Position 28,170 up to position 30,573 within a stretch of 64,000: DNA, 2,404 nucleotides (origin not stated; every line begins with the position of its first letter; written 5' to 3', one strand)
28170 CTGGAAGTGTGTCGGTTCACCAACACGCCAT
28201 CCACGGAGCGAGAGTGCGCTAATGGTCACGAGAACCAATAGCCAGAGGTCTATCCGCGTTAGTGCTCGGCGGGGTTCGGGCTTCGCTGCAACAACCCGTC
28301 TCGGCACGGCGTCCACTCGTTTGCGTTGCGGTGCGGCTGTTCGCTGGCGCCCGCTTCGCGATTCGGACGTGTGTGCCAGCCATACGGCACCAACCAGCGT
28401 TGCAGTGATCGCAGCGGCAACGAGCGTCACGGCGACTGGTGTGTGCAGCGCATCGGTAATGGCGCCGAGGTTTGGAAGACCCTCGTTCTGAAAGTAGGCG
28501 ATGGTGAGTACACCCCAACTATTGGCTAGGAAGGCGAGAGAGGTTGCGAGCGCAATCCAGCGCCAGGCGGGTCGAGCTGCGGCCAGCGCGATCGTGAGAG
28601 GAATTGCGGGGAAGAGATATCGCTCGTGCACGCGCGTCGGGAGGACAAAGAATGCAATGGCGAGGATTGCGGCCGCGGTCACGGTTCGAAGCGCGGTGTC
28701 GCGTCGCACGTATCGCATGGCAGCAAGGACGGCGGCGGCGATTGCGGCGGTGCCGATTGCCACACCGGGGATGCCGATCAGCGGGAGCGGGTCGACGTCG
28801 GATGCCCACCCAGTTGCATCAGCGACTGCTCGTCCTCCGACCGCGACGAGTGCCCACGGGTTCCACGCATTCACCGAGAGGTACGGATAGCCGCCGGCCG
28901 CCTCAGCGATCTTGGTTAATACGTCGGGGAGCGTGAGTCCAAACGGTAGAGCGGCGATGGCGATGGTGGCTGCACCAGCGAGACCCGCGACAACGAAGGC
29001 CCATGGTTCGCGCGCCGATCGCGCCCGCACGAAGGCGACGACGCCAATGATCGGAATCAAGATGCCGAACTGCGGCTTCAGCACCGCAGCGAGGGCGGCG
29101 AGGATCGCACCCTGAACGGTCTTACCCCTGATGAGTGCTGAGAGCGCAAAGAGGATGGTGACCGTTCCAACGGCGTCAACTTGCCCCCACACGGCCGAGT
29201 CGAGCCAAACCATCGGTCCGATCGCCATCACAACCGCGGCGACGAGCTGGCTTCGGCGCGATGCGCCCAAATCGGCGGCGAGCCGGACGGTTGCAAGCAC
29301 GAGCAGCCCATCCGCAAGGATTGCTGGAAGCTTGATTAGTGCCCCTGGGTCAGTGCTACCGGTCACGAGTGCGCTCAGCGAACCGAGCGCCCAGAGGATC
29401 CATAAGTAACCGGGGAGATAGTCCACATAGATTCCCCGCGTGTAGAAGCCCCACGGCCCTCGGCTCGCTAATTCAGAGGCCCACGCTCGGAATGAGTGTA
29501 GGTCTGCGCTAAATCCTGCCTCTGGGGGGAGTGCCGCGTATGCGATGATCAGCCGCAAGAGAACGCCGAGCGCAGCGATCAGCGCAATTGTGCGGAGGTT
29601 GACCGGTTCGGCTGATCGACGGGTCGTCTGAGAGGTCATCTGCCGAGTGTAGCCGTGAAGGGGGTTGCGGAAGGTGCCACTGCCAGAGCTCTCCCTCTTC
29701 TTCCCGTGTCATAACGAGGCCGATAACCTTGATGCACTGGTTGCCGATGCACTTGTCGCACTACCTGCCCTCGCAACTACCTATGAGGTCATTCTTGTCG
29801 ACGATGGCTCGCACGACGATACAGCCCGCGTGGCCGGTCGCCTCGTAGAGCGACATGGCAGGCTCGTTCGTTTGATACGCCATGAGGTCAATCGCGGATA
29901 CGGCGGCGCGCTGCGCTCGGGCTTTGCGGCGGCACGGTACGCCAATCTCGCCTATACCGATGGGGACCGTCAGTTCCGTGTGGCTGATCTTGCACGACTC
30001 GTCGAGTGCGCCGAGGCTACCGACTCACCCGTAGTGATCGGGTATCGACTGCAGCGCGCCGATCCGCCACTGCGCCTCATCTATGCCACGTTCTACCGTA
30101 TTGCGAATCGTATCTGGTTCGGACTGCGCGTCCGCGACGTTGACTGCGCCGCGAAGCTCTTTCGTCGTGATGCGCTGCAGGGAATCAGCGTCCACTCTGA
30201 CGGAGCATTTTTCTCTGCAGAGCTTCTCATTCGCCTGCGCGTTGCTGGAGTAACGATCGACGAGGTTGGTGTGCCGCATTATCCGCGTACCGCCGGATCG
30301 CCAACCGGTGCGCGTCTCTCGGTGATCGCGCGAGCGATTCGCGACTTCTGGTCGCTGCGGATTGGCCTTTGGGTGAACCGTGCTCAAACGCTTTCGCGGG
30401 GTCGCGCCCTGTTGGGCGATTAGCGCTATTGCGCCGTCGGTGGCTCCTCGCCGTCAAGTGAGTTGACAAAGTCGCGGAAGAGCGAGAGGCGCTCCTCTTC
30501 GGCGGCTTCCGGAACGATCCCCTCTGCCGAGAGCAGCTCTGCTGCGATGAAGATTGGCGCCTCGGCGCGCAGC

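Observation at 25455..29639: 1394-aa double GT-C mannosyltransferase-like giant membrane protein with an inserted beta-propeller-like domain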

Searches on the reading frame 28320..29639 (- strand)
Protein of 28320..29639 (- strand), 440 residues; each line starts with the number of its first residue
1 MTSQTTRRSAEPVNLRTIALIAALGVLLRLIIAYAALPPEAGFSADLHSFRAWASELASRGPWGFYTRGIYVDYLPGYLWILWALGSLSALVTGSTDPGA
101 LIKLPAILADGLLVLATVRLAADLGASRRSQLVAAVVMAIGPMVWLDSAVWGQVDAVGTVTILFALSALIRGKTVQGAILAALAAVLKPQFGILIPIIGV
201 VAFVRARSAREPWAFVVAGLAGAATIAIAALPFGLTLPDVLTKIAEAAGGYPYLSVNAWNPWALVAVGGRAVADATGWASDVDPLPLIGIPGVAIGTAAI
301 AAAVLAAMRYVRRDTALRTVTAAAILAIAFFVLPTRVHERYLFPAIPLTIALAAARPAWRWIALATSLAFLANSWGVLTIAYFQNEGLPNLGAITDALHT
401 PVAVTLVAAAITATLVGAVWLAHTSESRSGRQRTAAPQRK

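Call 11: find_homologous_proteins(query=window:28356-29639:-, max_evalue=0.001)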
Query seq(428 aa) (428 aa): 203 proteins with E <= 0.001 among 8000 candidates; the best 120 are listed.
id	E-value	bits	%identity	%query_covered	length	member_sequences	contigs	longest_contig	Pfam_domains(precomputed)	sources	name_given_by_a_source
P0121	1.1e-177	609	83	81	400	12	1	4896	-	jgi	jgi:Gpi18-like mannosyltransferase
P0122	2.7e-143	496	61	94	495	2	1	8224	PF09594.17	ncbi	ncbi:MAG: hypothetical protein RLY94_565, partial [Chloroflexota bacterium]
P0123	1.5e-135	471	65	79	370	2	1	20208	PF09594.17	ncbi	ncbi:MAG: hypothetical protein RLZZ432_491, partial [Chloroflexota bacterium]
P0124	1.3e-133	464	56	94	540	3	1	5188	PF03155.22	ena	-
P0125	1.4e-107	379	48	88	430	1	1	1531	-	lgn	-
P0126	1.3e-105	372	58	75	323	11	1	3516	PF09594.17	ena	-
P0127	2.6e-103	365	56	71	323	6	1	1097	-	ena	-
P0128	1.7e-102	362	46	93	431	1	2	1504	-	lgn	-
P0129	3.8e-99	351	58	72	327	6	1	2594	PF09594.17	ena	-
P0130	9.2e-90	320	46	91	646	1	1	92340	-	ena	-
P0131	3.7e-85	305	80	42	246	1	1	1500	PF02599.22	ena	-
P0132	6.5e-85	304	46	84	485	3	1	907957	-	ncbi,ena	-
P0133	1.4e-84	303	45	86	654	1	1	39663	-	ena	-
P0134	4.2e-84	301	45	85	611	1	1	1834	PF03155.22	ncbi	ncbi:MAG TPA: hypothetical protein VF302_12115, partial [Candidatus Limnocylindrales bacterium]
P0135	1.1e-83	300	46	85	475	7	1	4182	-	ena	-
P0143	2.7e-72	262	41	91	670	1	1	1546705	-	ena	-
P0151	6.2e-67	245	39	95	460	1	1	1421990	-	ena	-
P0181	2.2e-51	194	35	92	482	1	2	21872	PF03155.22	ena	-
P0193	2.5e-41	160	35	90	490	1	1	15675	PF03155.22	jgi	jgi:dolichyl-phosphate-mannose-protein mannosyltransferase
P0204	2.0e-38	151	35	76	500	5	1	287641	-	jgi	jgi:hypothetical protein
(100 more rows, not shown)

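Call 19: predict_structure(alignment_id=A1)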
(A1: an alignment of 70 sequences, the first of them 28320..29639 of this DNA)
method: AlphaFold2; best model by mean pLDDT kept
length: 440 residues; sequences in the alignment: 70
mean_pLDDT: 94.6   pTM: 0.93
mean pLDDT of the five models: 94.6, 94.0, 93.6, 92.9, 92.4
residues with pLDDT >= 90: 401; 70-90: 26; 50-70: 10; < 50: 3
segments of 3 or more residues with pLDDT < 50: 1-3
pLDDT, mean of each block of 10 residues (from residue 1): 58 93 98 96 96 98 97 96 98 98 98 98 96 98 97 97 97 97 96 92 94 96 98 98 94 93 95 92 96 97 97 95 98 95 98 98 98 96 91 95 97 98 88 71
secondary structure, 60 per line:
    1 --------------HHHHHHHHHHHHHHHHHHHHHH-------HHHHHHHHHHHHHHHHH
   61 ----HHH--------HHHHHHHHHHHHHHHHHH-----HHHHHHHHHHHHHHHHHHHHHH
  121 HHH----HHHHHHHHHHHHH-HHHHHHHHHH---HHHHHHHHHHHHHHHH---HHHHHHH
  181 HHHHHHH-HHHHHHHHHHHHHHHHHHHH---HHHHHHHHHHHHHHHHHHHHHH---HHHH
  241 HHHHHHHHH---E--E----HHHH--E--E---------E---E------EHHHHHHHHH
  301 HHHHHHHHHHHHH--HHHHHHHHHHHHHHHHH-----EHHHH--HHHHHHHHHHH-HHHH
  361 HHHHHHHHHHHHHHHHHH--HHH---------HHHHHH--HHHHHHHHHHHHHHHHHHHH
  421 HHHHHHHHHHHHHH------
elements in order: H15-36 H44-60 H76-93 H99-123 H128-140 H142-151 H155-170 H174-187 H189-208 H212-233 H237-249 H261-264 H292-313 H316-332 H339-342 H345-355 H357-378 H393-398 H401-434

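Call 48: find_encoding_contigs(protein=P0132, flank=8000, max_places=2)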
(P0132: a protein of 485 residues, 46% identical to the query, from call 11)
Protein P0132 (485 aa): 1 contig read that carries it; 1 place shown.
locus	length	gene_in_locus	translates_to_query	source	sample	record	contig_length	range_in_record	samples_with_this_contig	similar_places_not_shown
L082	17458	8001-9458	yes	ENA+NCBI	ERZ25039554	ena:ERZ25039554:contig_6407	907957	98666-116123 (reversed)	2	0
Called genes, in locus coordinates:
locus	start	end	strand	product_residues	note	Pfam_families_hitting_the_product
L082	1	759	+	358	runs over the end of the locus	PF02463:SMC_N, PF13304:AAA_21 (faint)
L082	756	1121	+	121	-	PF05258:DciA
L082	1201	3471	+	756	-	-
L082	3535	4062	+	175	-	PF02577:BFN_dom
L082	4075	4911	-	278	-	PF00535:Glycos_transf_2, PF13641:Glyco_tranf_2_3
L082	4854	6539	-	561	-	PF11028:TMEM260_N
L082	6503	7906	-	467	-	-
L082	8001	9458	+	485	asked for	-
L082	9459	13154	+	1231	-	PF02366:PMT, PF16192:PMT_4TMC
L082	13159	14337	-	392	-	PF13439:Glyco_transf_4, PF13579:Glyco_trans_4_4, PF20706:GT4-conflict, PF00534:Glycos_transf_1, PF13524:Glyco_trans_1_2, PF13692:Glyco_trans_1_4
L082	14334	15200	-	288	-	PF13263:PHP_C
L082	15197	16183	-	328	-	PF03279:Lip_A_acyltrans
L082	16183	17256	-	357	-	-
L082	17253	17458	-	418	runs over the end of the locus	PF01658:Inos-1-P_synth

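Call 58: search_solved_structures(query=A1, max_evalue=10, show_alignments=3)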
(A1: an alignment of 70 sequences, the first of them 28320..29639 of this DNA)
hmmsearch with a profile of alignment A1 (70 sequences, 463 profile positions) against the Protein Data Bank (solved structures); distinct sequences matched with E-value up to 10: 1.
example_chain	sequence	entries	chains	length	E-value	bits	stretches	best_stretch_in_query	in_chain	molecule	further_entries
6snh_X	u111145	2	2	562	0.0081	18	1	18-205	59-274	Dolichyl pyrophosphate Man9GlcNAc2 alpha-1,3-glucosyltransferase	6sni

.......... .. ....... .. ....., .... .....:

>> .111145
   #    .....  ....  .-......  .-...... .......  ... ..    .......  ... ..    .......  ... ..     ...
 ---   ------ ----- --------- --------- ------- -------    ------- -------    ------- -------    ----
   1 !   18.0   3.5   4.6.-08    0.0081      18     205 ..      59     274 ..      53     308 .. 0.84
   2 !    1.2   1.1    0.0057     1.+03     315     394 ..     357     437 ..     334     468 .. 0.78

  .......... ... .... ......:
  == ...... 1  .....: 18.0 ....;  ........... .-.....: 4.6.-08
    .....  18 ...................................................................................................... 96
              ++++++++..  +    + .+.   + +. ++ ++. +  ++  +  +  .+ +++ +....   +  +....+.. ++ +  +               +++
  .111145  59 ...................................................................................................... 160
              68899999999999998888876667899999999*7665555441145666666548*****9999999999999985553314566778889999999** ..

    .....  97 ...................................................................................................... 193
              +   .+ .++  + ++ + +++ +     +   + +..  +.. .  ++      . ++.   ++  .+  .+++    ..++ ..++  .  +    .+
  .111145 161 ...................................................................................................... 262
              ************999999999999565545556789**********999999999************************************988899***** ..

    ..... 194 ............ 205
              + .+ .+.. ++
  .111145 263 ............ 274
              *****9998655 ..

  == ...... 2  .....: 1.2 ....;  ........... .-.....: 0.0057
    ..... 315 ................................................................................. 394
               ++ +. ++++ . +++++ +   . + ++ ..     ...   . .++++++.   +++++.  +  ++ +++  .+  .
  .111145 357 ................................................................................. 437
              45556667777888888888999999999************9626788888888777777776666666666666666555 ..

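Call 60: search_protein_families(library=ncbifam, proteins=[window:28320-29639:-], max_evalue=0.001)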
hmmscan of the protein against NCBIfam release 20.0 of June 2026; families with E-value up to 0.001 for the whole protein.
window:28320-29639:- (440 aa): 0 families

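Call 79: search_protein_families(library=pfam, proteins=[window:28320-29639:-], max_evalue=1)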
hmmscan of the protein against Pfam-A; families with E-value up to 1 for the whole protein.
window:28320-29639:- (440 aa): 2 families
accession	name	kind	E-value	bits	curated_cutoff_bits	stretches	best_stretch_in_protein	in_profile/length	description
PF03155.21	Alg6_Alg8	-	2.9e-05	23.7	25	1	106-369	92-377/482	ALG6, ALG8 glycosyltransferase family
PF09594.16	GT87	-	0.00031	21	25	1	107-333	28-236/237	Glycosyltransferase family 87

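Call 92: find_encoding_contigs(protein=P0151, flank=7000, max_places=1)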
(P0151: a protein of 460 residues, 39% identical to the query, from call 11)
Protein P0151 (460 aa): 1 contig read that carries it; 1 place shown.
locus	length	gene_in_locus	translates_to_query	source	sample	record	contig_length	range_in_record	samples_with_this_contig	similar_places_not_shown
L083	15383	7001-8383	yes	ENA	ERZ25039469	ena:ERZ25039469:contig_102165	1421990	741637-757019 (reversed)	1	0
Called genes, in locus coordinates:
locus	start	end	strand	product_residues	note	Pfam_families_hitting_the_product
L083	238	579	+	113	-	-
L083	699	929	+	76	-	-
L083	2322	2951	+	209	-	-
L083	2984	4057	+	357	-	PF01694:Rhomboid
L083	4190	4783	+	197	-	-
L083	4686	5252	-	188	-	PF00535:Glycos_transf_2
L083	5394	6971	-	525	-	PF11028:TMEM260_N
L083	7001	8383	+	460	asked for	-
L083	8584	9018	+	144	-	-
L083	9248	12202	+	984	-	PF02366:PMT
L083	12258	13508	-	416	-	PF13439:Glyco_transf_4, PF13579:Glyco_trans_4_4, PF13692:Glyco_trans_1_4, PF00534:Glycos_transf_1, PF13524:Glyco_trans_1_2 (weak)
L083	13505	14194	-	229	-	PF13263:PHP_C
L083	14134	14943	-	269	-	-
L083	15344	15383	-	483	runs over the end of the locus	-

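Call 93: find_encoding_contigs(protein=P0143, flank=7000, max_places=1)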
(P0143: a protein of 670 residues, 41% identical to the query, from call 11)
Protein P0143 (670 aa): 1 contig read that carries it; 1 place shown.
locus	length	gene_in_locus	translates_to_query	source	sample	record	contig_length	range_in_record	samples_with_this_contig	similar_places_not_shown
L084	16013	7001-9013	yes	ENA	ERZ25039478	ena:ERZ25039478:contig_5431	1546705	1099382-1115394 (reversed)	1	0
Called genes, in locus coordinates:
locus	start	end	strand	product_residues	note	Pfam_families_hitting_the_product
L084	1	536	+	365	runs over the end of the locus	PF02463:SMC_N, PF13304:AAA_21 (faint), PF13476:AAA_23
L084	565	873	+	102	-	PF05258:DciA (weak)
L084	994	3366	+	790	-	-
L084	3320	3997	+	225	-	PF01694:Rhomboid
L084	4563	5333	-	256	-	PF00535:Glycos_transf_2, PF13641:Glyco_tranf_2_3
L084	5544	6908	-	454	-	PF11028:TMEM260_N, PF13231:PMT_2 (weak)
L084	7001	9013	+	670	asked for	-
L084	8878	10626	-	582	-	-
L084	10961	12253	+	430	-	PF16192:PMT_4TMC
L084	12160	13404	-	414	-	PF13439:Glyco_transf_4, PF13579:Glyco_trans_4_4, PF20706:GT4-conflict (weak), PF00534:Glycos_transf_1, PF13692:Glyco_trans_1_4, PF13524:Glyco_trans_1_2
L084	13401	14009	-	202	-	PF13263:PHP_C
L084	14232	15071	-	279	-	PF03279:Lip_A_acyltrans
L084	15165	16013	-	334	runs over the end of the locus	PF03279:Lip_A_acyltrans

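Call 94: find_encoding_contigs(protein=P0204, flank=7000, max_places=1)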
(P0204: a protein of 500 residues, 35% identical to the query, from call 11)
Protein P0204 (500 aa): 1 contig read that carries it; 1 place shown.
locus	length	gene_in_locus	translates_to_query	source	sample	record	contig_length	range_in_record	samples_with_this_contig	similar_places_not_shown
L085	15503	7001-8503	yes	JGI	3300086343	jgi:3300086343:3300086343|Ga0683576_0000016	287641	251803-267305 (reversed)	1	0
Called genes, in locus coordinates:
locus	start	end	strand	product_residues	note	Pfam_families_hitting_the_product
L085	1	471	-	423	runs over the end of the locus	PF00890:FAD_binding_2 (weak), PF01266:DAO (weak), PF07992:Pyr_redox_2, PF13450:NAD_binding_8 (faint), PF13738:Pyr_redox_3, PF13434:Lys_Orn_oxgnase (weak)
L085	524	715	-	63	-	-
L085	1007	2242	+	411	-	PF00999:Na_H_Exchanger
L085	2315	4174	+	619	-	PF00664:ABC_membrane, PF00005:ABC_tran, PF02463:SMC_N (faint)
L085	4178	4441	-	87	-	PF02597:ThiS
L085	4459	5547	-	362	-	PF15902:Sortilin-Vps10 (faint), PF02012:BNR (faint)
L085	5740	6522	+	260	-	PF02535:Zip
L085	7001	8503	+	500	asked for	-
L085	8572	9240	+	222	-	PF00072:Response_reg, PF00486:Trans_reg_C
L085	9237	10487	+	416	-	PF00512:HisKA, PF02518:HATPase_c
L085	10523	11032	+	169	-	PF04138:GtrA_DPMS_TM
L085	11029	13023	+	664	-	PF13231:PMT_2, PF24878:YkcB_C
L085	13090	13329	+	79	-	-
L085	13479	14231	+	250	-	PF04264:YceI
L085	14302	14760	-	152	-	PF04075:F420H2_quin_red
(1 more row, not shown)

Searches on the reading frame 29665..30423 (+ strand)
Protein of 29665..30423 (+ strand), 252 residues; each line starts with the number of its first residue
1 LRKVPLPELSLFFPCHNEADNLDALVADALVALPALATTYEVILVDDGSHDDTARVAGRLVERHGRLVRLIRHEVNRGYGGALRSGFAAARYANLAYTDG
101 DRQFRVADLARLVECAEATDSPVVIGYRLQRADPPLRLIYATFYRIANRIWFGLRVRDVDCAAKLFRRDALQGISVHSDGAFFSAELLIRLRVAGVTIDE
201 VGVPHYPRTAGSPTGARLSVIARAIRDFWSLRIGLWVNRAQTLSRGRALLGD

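Call 15: search_protein_families(library=pfam, proteins=[window:29665-30423:+], max_evalue=0.001)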
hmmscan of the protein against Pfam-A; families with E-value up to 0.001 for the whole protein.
window:29665-30423:+ (252 aa): 2 families
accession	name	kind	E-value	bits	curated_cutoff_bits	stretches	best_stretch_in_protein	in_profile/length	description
PF00535.33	Glycos_transf_2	-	4.9e-22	79.1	23.3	1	10-172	1-165/168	Glycosyl transferase family 2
PF13641.12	Glyco_tranf_2_3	-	0.00077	20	27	1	7-101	1-96/230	Glycosyltransferase like family 2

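Call 59: search_solved_structures(query=window:29665-30423:+, max_evalue=0.001)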
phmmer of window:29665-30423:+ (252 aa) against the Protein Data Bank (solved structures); distinct sequences matched with E-value up to 0.001: 10.
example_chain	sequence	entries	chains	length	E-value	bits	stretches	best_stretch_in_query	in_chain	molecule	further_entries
9hwj_A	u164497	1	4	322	6.7e-11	45.4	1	5-182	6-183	Undecaprenyl-phosphate 4-deoxy-4-formamido-L-arabinose transferase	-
9bhc_C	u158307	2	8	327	1.5e-10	44.3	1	4-183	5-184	Undecaprenyl-phosphate 4-deoxy-4-formamido-L-arabinose transferase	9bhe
8vxh_A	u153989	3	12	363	1.9e-10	43.9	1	4-183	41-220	Undecaprenyl-phosphate 4-deoxy-4-formamido-L-arabinose transferase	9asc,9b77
5eke_A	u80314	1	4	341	1.2e-07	34.8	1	8-105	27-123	Uncharacterized glycosyltransferase sll0501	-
5ekp_C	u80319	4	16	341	1.2e-07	34.8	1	8-105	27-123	Uncharacterized glycosyltransferase sll0501 | Glycosyltransferase sll0501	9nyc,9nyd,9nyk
9nye_A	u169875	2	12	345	1.2e-07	34.8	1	8-105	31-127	Glycosyltransferase sll0501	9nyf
5mlz_A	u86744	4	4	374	2.8e-07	33.6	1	9-194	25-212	Dolichol monophosphate mannose synthase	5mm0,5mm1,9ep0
2z87_A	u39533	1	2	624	4.1e-07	33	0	4-101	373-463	Chondroitin synthase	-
2z86_A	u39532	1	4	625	4.1e-07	33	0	4-101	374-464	Chondroitin synthase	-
3bcv_A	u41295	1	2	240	0.00055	22.8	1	6-102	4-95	Putative glycosyltransferase protein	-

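Call 60: search_protein_families(library=ncbifam, proteins=[window:29665-30423:+], max_evalue=0.001)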
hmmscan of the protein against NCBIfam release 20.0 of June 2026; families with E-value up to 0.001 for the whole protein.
window:29665-30423:+ (252 aa): 16 families
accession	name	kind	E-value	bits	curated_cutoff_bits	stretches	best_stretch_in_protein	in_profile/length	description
TIGR03937.1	PgaC_IcaA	equivalog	2.8e-14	52.9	422.3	1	6-102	44-136/407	poly-beta-1,6-N-acetyl-D-glucosamine synthase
NF058614.1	PPMAGASynPpgS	equivalog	3.6e-14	52.7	370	1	11-189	4-180/226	polyprenyl-phospho-N-acetylgalactosaminyl synthase PpgS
NF007986.1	PRK10714.1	equivalog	6.7e-14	51.6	529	1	7-179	6-178/316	undecaprenyl-phosphate 4-deoxy-4-formamido-L-arabinose transferase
TIGR03965.1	mycofact_glyco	equivalog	4.5e-12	45.6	280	1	6-112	73-175/467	mycofactocin biosynthesis glycosyltransferase MftF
NF047588.1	GlcsyltransPgfSStrep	equivalog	1.7e-10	40.6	500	1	9-176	3-169/308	glycosyltransferase PgfS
NF041391.1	DPhHxTase_Halo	equivalog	2e-10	40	375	1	38-208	23-186/213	dolichyl-phosphate hexose transferase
TIGR04182.1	glyco_TIGR04182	equivalog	4.3e-09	36.2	325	1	10-214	3-199/293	S-layer glycoprotein N-glycosyltransferase AglJ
NF007482.0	PRK10073.1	equivalog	1.3e-08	34.2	423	1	7-120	6-114/334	glycosyltransferase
NF041875.1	EPS_EpsD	equivalog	1.4e-08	34.6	370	1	9-133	1-121/325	exopolysaccharide biosynthesis glycosyltransferase EpsD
TIGR03469.1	HpnB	hypoth_equivalog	4e-08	32.7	379.25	1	6-121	43-165/386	hopene-associated glycosyltransferase HpnB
TIGR04283.1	glyco_like_mftF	equivalog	7.1e-07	29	182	1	9-141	1-123/221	TIGR04283 family arsenosugar biosynthesis glycosyltransferase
NF047683.1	TeichurnBiosyTuaG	equivalog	2.1e-05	24.3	400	1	7-116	6-111/252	teichuronic acid biosynthesis protein TuaG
NF053739.1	GlytfEpsEBac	equivalog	2.6e-05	23.3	450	1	39-126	30-117/265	glycosyltransferase EpsE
NF010496.0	PRK13915.1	equivalog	5.9e-05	22.3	262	1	9-101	33-126/307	glucosyl-3-phosphoglycerate synthase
NF050819.1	PolSacchBiosHfsG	equivalog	0.00019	20.7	500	1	28-129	27-131/302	polysaccharide biosynthesis protein HfsG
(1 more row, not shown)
